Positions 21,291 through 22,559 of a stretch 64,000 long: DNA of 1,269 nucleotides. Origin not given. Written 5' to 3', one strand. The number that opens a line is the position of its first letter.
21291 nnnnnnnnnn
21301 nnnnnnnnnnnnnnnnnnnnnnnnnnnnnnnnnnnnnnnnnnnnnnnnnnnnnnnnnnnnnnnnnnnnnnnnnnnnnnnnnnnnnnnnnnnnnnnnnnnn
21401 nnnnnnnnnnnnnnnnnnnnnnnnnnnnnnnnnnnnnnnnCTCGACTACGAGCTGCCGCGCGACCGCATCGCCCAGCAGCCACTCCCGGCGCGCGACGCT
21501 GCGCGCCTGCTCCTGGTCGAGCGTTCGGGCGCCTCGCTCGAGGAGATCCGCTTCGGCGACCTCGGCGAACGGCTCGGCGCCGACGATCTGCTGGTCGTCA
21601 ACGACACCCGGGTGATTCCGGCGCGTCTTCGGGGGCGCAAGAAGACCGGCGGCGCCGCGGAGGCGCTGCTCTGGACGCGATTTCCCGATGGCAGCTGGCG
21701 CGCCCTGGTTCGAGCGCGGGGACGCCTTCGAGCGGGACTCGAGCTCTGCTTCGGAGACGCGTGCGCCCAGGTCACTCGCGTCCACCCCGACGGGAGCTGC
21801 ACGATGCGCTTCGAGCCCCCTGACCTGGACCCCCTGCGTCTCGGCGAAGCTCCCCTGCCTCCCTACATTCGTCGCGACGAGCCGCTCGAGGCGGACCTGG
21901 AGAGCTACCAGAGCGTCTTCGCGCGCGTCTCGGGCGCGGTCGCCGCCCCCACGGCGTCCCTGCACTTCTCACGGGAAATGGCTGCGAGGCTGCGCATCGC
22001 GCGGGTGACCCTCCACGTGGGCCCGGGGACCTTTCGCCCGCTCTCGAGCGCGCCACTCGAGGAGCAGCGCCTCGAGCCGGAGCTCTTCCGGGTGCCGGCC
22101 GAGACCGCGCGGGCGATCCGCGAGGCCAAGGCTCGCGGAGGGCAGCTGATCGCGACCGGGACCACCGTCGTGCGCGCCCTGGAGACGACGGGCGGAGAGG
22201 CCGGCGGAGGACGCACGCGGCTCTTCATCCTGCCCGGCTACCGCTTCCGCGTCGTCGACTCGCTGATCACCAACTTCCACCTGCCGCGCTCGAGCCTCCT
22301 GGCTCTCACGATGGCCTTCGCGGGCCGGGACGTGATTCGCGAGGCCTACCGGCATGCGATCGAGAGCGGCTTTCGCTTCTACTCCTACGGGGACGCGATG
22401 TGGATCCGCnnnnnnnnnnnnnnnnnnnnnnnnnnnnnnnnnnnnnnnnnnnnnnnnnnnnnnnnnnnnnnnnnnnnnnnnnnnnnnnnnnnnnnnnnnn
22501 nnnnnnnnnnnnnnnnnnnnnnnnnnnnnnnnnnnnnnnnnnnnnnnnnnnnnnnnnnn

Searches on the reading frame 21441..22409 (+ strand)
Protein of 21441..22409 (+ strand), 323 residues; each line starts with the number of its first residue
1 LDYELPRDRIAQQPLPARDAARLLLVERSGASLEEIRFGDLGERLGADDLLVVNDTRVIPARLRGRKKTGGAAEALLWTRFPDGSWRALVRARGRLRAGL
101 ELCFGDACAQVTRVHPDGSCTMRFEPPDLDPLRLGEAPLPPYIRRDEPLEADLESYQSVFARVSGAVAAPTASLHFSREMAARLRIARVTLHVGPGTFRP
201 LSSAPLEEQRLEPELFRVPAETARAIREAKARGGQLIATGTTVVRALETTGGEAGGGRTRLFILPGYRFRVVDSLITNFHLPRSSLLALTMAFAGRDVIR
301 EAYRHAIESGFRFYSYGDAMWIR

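Call 59: search_protein_families(library=pfam, proteins=[window:21441-22409:+], max_evalue=0.00001)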
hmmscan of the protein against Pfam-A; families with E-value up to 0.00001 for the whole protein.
window:21441-22409:+ (323 aa): 1 family
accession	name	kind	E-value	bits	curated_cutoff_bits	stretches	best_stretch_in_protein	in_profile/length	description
PF02547.20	Queuosine_synth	-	4.5e-106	355.1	25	1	2-322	5-322/322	Queuosine biosynthesis protein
